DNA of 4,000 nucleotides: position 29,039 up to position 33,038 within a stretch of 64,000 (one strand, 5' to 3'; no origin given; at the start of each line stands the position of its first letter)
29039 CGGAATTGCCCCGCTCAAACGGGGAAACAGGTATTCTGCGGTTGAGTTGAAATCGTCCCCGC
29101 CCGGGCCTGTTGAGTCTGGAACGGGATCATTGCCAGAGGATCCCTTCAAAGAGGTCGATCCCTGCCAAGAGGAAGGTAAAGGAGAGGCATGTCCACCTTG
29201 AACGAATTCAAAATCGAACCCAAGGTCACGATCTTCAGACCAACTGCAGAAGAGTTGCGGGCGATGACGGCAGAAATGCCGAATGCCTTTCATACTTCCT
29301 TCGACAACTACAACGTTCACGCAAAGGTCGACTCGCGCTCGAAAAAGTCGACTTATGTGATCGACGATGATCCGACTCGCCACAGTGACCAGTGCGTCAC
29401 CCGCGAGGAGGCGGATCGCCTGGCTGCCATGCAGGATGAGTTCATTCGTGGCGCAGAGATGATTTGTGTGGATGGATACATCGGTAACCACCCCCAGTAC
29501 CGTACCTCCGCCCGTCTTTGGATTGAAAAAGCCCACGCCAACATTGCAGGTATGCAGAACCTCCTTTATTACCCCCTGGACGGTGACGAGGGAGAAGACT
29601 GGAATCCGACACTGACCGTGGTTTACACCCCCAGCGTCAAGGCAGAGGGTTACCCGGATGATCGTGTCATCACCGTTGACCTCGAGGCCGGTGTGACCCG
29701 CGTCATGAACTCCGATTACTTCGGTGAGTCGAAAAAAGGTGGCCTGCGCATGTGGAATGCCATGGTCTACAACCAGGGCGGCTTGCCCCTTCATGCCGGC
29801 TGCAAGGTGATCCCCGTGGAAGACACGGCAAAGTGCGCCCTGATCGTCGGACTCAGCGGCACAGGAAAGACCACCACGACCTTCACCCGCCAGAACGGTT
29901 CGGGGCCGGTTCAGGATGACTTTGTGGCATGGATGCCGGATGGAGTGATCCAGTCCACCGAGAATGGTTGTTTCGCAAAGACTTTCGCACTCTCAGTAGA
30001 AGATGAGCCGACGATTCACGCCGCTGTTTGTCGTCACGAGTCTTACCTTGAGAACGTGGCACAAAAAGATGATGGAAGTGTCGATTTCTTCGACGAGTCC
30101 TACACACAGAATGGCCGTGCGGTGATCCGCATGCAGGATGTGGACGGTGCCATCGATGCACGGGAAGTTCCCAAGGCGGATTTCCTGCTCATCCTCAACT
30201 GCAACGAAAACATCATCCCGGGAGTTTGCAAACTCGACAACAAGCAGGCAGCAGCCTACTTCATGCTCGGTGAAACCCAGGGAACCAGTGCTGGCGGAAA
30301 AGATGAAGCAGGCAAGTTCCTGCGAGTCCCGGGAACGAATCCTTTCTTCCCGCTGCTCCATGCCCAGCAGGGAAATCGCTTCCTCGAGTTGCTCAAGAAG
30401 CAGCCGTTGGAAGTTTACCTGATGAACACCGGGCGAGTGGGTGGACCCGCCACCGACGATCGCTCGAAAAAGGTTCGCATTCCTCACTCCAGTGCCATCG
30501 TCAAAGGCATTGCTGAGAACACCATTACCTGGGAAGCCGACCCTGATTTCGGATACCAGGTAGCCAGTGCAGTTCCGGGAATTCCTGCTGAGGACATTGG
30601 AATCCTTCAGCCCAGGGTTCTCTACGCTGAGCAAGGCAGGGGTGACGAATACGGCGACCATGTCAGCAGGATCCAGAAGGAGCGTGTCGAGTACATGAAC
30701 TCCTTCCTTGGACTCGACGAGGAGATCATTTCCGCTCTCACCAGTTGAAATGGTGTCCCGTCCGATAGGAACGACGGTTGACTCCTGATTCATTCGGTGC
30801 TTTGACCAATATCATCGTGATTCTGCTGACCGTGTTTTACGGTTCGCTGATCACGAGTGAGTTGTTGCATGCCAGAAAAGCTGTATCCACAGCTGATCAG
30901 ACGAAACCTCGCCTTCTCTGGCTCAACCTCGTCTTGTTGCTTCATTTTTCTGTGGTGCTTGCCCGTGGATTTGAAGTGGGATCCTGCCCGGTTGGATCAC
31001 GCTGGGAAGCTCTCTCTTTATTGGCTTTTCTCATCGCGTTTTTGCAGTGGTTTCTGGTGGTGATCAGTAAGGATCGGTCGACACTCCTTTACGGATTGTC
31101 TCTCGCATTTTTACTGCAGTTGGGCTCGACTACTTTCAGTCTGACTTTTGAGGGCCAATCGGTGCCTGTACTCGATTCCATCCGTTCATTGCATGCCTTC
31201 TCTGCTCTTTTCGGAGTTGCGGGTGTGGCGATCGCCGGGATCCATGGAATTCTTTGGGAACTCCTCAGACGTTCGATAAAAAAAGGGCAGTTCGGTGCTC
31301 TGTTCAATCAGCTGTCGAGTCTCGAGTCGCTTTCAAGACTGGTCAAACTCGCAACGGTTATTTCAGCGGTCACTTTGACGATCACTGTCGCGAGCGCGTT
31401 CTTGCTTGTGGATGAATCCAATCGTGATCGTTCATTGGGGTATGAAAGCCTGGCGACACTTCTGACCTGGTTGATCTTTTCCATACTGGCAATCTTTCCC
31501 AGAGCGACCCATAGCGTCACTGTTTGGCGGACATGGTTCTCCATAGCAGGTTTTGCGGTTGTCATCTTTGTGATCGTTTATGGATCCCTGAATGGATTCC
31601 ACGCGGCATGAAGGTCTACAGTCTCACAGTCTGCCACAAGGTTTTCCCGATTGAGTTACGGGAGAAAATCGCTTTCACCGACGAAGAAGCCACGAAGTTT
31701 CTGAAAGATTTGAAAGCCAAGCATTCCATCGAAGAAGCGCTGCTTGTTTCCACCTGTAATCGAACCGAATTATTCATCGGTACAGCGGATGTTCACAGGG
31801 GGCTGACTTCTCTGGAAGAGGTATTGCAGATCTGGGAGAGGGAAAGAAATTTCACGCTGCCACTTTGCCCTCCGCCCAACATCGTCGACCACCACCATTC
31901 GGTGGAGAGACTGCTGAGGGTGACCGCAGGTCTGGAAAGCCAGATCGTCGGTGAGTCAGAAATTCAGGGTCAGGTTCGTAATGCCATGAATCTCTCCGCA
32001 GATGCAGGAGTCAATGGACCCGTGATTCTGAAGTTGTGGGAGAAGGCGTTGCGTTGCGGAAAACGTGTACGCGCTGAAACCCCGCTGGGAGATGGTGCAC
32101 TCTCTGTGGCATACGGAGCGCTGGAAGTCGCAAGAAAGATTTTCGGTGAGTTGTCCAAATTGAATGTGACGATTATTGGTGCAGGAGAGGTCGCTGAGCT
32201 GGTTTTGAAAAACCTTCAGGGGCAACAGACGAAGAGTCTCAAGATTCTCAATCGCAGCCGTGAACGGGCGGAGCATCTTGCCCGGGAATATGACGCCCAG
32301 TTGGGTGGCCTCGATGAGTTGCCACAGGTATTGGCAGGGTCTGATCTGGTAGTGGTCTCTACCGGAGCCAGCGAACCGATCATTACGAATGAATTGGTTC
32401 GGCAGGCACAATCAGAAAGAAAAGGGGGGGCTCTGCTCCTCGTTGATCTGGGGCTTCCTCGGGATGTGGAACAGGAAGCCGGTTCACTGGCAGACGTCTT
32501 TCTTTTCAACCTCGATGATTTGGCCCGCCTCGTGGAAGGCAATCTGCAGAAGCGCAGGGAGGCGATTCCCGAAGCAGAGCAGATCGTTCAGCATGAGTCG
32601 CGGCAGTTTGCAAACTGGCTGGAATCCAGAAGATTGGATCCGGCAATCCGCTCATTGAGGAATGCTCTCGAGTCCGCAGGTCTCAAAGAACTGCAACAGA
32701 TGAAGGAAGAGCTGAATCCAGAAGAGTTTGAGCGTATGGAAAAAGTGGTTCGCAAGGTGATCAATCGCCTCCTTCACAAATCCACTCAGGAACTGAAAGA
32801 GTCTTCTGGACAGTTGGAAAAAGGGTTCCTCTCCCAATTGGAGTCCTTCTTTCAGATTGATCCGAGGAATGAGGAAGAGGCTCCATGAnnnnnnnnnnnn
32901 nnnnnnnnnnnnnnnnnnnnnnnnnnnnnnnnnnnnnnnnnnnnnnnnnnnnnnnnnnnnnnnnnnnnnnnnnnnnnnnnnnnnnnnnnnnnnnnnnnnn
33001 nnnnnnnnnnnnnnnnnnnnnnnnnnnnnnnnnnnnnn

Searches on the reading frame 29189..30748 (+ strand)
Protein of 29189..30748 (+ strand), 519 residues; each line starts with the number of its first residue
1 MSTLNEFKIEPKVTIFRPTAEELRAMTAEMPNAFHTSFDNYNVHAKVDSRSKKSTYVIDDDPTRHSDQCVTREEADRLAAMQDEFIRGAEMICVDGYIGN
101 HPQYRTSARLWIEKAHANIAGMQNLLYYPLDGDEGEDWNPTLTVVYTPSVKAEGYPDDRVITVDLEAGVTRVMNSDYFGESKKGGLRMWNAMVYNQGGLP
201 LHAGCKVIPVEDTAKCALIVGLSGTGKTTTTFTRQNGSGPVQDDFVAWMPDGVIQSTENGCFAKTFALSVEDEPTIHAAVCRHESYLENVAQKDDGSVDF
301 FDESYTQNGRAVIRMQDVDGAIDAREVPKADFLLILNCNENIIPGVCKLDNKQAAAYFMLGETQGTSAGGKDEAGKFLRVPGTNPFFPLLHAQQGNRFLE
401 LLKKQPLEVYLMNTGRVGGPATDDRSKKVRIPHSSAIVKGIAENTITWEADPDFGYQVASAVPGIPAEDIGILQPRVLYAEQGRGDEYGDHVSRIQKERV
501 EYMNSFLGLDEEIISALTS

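Call 24: search_protein_families(library=pfam, proteins=[window:29189-30748:+], max_evalue=0.001)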
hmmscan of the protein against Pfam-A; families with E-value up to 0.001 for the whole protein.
window:29189-30748:+ (519 aa): 1 family
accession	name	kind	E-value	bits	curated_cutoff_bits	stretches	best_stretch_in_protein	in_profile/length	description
PF01293.25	PEPCK_ATP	-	2.8e-76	257.5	26.5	1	18-468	7-465/465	Phosphoenolpyruvate carboxykinase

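Call 32: find_encoding_contigs(protein=window:29189-30748:+, flank=2000, max_places=4)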
Protein window:29189-30748:+ (519 aa): 24 contigs read that carry it; 4 places shown.
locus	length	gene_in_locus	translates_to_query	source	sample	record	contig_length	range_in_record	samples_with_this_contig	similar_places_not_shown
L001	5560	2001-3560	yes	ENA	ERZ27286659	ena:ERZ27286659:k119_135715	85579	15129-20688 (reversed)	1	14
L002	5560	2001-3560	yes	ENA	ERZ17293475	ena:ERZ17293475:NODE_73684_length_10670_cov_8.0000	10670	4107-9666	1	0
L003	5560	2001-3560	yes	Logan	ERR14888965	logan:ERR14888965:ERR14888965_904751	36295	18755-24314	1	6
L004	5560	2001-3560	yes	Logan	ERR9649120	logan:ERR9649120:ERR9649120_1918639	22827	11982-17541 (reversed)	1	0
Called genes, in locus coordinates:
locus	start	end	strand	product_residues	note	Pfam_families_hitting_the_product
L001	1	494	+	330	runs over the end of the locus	PF00174:Oxidored_molyb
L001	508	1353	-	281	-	PF00702:Hydrolase (faint), PF08282:Hydrolase_3, PF12710:HAD (faint), PF13419:HAD_2 (faint), PF05116:S6PP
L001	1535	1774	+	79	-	-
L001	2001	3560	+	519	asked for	PF01293:PEPCK_ATP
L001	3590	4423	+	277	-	-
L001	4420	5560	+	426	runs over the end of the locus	PF05201:GlutR_N, PF01488:Shikimate_DH, PF00745:GlutR_dimer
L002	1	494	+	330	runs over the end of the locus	PF00174:Oxidored_molyb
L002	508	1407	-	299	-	PF00702:Hydrolase (faint), PF08282:Hydrolase_3, PF12710:HAD (faint), PF13419:HAD_2 (faint), PF05116:S6PP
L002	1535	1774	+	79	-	-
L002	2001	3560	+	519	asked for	PF01293:PEPCK_ATP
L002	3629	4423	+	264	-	-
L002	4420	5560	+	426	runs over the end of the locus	PF05201:GlutR_N, PF01488:Shikimate_DH, PF00745:GlutR_dimer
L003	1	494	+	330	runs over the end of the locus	PF00174:Oxidored_molyb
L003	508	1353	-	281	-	PF00702:Hydrolase (faint), PF08282:Hydrolase_3, PF12710:HAD (faint), PF13419:HAD_2 (faint), PF05116:S6PP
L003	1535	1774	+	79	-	-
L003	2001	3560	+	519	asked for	PF01293:PEPCK_ATP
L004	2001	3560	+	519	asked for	PF01293:PEPCK_ATP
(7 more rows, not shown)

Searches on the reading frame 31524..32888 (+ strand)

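Call 24: search_protein_families(library=pfam, proteins=[window:31524-32888:+], max_evalue=0.001)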
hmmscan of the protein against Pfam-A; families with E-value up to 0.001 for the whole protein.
window:31524-32888:+ (454 aa): 5 families
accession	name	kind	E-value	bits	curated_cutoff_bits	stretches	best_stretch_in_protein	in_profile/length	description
PF01488.26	Shikimate_DH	-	7.4e-38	130.2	24.3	1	201-335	1-137/138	Shikimate / quinate 5-dehydrogenase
PF05201.20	GlutR_N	-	3.8e-37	127.8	27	1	35-186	2-151/151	Glutamyl-tRNAGlu reductase, N-terminal domain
PF00745.25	GlutR_dimer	-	3.9e-17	62.8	22.9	1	350-444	1-98/99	Glutamyl-tRNAGlu reductase, dimerisation domain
PF03807.23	F420_oxidored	-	0.00019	22.4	21.6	1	215-281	2-68/94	NADP oxidoreductase coenzyme F420-dependent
PF01408.29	GFO_IDH_MocA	-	0.00022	22.3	24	1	213-282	1-72/120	Oxidoreductase family, NAD-binding Rossmann fold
